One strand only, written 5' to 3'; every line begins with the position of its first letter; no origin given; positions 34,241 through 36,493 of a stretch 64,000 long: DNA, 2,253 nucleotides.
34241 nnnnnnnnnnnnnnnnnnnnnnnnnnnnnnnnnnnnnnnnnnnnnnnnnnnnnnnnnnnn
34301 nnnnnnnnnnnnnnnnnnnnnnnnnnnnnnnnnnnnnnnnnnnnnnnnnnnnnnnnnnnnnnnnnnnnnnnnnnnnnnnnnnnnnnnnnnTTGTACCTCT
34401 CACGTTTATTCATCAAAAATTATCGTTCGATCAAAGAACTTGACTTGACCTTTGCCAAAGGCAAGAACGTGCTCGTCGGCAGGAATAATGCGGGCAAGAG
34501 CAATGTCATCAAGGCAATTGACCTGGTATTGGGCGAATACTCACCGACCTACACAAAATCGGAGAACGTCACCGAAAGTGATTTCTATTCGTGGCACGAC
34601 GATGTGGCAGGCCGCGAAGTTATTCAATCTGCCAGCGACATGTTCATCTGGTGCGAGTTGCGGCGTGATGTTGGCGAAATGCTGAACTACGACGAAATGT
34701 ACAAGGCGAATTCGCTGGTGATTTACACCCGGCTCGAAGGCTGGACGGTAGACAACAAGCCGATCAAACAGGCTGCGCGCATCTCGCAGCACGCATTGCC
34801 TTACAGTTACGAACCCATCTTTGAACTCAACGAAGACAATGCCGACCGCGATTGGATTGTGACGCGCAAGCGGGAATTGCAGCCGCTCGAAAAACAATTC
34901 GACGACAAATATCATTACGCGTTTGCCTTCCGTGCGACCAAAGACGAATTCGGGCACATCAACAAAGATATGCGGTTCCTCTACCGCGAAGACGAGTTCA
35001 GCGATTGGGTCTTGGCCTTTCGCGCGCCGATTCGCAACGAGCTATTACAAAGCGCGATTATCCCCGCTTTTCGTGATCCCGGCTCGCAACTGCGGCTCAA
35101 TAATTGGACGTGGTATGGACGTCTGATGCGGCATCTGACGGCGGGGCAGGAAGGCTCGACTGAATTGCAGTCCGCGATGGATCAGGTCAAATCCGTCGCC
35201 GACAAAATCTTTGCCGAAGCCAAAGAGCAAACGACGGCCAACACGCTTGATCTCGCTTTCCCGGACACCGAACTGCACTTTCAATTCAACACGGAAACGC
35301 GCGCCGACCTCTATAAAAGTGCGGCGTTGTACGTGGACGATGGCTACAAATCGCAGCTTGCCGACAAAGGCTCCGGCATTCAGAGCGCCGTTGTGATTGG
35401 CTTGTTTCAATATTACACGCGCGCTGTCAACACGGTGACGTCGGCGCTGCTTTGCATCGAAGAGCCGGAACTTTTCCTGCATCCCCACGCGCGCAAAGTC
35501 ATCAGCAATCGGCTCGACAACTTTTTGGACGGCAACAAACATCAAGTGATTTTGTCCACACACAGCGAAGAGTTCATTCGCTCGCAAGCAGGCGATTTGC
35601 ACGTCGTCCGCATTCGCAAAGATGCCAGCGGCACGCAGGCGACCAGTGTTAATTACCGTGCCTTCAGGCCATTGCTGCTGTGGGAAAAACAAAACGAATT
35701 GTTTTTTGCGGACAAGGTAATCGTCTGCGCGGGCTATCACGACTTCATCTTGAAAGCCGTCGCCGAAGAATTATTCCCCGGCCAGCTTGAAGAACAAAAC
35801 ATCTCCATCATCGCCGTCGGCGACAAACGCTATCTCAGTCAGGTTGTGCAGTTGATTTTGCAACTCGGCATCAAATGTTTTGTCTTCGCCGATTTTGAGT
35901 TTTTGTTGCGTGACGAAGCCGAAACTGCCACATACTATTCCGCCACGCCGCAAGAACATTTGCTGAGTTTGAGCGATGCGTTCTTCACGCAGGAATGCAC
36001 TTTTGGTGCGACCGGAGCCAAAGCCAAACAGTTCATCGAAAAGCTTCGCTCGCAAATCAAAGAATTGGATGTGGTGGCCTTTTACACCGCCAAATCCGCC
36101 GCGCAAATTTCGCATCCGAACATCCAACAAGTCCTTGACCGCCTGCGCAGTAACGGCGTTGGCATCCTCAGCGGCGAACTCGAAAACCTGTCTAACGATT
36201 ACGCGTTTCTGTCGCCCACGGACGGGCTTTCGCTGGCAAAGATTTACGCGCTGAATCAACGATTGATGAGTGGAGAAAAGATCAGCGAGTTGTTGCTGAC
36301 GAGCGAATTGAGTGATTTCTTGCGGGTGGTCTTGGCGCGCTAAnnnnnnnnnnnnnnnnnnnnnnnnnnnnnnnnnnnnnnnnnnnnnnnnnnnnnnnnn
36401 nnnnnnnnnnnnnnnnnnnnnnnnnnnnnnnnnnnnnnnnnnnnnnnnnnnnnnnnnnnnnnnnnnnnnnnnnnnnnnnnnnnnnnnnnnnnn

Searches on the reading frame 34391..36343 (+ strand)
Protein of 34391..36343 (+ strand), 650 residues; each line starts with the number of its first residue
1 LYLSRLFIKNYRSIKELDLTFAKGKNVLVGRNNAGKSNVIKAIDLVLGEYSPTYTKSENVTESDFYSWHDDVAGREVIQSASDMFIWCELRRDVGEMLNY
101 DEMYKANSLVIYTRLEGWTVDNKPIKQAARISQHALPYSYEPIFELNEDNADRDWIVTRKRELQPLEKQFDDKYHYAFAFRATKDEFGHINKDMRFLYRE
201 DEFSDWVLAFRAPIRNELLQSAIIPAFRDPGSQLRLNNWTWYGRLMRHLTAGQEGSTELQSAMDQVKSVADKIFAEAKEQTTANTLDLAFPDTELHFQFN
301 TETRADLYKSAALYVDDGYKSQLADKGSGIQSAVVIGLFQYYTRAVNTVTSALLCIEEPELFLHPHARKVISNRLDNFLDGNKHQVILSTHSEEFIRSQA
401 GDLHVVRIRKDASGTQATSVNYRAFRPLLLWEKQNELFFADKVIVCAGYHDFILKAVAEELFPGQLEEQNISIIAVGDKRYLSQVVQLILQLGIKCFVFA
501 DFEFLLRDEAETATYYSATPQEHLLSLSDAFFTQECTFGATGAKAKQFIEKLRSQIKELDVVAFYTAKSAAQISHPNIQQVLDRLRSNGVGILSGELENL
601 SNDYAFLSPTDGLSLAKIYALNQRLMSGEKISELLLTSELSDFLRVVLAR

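Call 3: search_protein_families(library=pfam, proteins=[window:34391-36343:+], max_evalue=1)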
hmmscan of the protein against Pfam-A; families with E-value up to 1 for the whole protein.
window:34391-36343:+ (650 aa): 9 families
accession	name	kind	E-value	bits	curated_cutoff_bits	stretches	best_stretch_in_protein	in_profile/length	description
PF13175.12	AAA_15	-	1e-35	124.5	32.1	1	1-396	1-374/374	AAA ATPase domain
PF13304.12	AAA_21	-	1.8e-18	68.1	27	2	237-396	146-303/304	AAA domain, putative AbiEii toxin, Type IV TA system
PF02463.25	SMC_N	-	3.5e-11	43.4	40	1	2-59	1-60/220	RecF/RecN/SMC N terminal domain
PF13476.12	AAA_23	-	5.6e-10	40.6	27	1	5-59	1-55/201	AAA domain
PF11398.14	DUF2813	-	1.3e-09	38.4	21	1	1-71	1-66/372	Protein of unknown function (DUF2813)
PF20469.4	OLD-like_TOPRIM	-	2.2e-09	38.2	23.2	1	438-501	1-65/67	Overcoming lysogenization defect protein-like, TOPRIM domain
PF13514.12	AAA_27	-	1.8e-05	24.9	22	1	1-44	1-47/206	AAA domain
PF13555.12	AAA_29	-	0.026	14.7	27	1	4-47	2-46/61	P-loop containing region of AAA domain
PF01926.29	MMR_HSR1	-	0.18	12.4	21.9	1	27-43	3-19/113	50S ribosome-binding GTPase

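Call 4: search_protein_families(library=padloc, proteins=[window:34391-36343:+], max_evalue=1)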
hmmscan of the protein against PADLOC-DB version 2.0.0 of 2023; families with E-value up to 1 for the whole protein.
window:34391-36343:+ (650 aa): 150 families (the best 25 are shown)
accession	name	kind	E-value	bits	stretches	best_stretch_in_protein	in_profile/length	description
PDLC02358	Old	-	1.3e-49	167.5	2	221-595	142-534/578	Old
PDLC02979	AriA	-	1.8e-37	128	1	1-396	1-373/373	-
PDLC00070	GajA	-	6.6e-32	108.9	2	207-529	140-471/596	AAA ATPase domain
PDLC00067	GajA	-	3.3e-27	93.2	2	217-515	160-472/604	AAA ATPase domain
PDLC00071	GajA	-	1.4e-25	88.2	2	1-74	1-71/588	AAA ATPase domain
PDLC00099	GajA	-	2.1e-25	87.7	2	1-90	1-81/626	AAA ATPase domain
PDLC00096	GajA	-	6e-25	86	2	1-73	1-72/630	AAA ATPase domain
PDLC00065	GajA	-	8.4e-25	85.6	2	351-511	334-513/670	AAA ATPase domain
PDLC00094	GajA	-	7.4e-24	82.1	2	322-513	267-464/569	AAA ATPase domain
PDLC00080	GajA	-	8e-24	82.3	2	1-72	1-76/622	AAA ATPase domain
PDLC00082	GajA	-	9e-24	81.8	2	263-504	291-538/694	AAA ATPase domain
PDLC00072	GajA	-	1.8e-23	80.8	2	1-80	1-78/709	AAA ATPase domain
PDLC00069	GajA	-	2.7e-23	80.3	2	1-104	1-96/687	AAA ATPase domain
PDLC00091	GajA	-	7.6e-23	79.2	2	1-69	1-67/627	AAA ATPase domain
PDLC00062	GajA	-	2e-22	77.4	3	310-420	255-367/639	AAA ATPase domain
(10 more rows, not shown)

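Call 5: search_protein_families(library=ncbifam, proteins=[window:34391-36343:+], max_evalue=1)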
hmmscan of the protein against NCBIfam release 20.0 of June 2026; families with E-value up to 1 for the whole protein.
window:34391-36343:+ (650 aa): 33 families (the best 25 are shown)
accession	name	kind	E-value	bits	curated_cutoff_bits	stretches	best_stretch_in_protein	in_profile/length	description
NF038234.1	retron_eff_Eco8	equivalog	1.6e-13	50.1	250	2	1-44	1-44/679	retron Eco8 family effector endonuclease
NF041760.1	PtuA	equivalog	9.7e-10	37.9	500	2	2-47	51-96/524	retron Ec78 anti-phage system effector ATPase PtuA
NF047739.1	antiphage_MADS3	equivalog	2.5e-09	36.8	420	2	4-46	3-44/427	methylation-associated defense system AAA family ATPase MAD3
NF003034.1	PRK03918.1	equivalog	5.5e-08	31.3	700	1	1-65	1-63/878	DNA double-strand break repair ATPase Rad50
TIGR00611.2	recf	equivalog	6.1e-08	32.2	172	1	3-59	1-57/339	DNA replication/repair protein RecF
TIGR00634.1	recN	equivalog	4.7e-07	29.1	407.85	1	3-50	2-49/563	DNA repair protein RecN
NF010680.0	PRK14079.1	equivalog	1.2e-06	27.8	386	1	1-51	1-51/349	recombination protein F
NF008121.0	PRK10869.1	equivalog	2.3e-05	23.1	418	1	3-61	2-60/553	DNA repair protein RecN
TIGR02169.1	SMC_prok_A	equivalog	4.6e-05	21.3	729.4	1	2-60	1-60/1165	chromosome segregation protein SMC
NF002572.0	PRK02224.1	equivalog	6.9e-05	21.3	1087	1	1-43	1-43/888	DNA double-strand break repair ATPase Rad50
NF041034.1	Rad50_Sulf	equivalog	8.3e-05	20.6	1000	1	1-46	1-46/872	DNA double-strand break repair ATPase Rad50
NF045487.1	ASRP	equivalog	0.0001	21.1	300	1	14-53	5-44/593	archaea-specific SMC-related protein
NF002244.0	PRK01156.1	equivalog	0.00014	20.1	847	1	1-47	1-47/895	DNA double-strand break repair ATPase Rad50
TIGR01288.1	nodI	equivalog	0.00034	19.7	424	1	351-394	154-196/303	nodulation factor ABC transporter ATP-binding protein NodI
NF010059.0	PRK13536.1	equivalog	0.00061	18.6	549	1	351-394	193-235/342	nodulation factor ABC transporter ATP-binding protein NodI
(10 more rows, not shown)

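Call 7: search_solved_structures(query=window:34391-36343:+, max_evalue=0.01, show_alignments=4)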
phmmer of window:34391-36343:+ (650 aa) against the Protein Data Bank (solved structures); distinct sequences matched with E-value up to 0.01: 26.
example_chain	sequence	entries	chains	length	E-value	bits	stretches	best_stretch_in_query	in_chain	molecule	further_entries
6p74_A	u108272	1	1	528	3.7e-19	72.1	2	264-503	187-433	Putative ATP-dependent endonuclease of the OLD family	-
4nci_A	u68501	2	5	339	8.4e-07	31.3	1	1-56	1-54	DNA double-strand break repair Rad50 ATPase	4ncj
4nck_A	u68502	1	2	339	8.4e-07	31.3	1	1-56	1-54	DNA double-strand break repair Rad50 ATPase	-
3qkt_A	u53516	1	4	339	9.5e-07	31.1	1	1-56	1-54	DNA double-strand break repair rad50 ATPase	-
4nch_A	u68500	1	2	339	2.3e-06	29.8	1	1-56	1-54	DNA double-strand break repair Rad50 ATPase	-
3qku_A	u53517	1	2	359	2.7e-06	29.6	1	1-56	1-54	DNA double-strand break repair rad50 ATPase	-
8wy4_A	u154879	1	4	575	1.1e-05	27.6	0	293-503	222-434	Endonuclease GajA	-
8jq9_B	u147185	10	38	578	1.1e-05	27.6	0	293-503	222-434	Endonuclease GajA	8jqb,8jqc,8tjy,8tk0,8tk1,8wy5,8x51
8j4t_A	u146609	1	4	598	1.3e-05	27.4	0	293-503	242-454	Endonuclease GajA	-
8sm3_A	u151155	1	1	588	1.8e-05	26.9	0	293-503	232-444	Endonuclease GajA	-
8u7i_A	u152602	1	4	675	2.9e-05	26.2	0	293-503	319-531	Endonuclease GajA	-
5z67_A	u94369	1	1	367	3.3e-05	26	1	1-47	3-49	DNA replication and repair protein RecF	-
5z69_A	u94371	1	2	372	3.4e-05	26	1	1-47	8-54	DNA replication and repair protein RecF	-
5z68_A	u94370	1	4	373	3.4e-05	26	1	1-47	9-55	DNA replication and repair protein RecF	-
8ee4_A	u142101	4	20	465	0.00015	23.8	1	2-51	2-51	PtuA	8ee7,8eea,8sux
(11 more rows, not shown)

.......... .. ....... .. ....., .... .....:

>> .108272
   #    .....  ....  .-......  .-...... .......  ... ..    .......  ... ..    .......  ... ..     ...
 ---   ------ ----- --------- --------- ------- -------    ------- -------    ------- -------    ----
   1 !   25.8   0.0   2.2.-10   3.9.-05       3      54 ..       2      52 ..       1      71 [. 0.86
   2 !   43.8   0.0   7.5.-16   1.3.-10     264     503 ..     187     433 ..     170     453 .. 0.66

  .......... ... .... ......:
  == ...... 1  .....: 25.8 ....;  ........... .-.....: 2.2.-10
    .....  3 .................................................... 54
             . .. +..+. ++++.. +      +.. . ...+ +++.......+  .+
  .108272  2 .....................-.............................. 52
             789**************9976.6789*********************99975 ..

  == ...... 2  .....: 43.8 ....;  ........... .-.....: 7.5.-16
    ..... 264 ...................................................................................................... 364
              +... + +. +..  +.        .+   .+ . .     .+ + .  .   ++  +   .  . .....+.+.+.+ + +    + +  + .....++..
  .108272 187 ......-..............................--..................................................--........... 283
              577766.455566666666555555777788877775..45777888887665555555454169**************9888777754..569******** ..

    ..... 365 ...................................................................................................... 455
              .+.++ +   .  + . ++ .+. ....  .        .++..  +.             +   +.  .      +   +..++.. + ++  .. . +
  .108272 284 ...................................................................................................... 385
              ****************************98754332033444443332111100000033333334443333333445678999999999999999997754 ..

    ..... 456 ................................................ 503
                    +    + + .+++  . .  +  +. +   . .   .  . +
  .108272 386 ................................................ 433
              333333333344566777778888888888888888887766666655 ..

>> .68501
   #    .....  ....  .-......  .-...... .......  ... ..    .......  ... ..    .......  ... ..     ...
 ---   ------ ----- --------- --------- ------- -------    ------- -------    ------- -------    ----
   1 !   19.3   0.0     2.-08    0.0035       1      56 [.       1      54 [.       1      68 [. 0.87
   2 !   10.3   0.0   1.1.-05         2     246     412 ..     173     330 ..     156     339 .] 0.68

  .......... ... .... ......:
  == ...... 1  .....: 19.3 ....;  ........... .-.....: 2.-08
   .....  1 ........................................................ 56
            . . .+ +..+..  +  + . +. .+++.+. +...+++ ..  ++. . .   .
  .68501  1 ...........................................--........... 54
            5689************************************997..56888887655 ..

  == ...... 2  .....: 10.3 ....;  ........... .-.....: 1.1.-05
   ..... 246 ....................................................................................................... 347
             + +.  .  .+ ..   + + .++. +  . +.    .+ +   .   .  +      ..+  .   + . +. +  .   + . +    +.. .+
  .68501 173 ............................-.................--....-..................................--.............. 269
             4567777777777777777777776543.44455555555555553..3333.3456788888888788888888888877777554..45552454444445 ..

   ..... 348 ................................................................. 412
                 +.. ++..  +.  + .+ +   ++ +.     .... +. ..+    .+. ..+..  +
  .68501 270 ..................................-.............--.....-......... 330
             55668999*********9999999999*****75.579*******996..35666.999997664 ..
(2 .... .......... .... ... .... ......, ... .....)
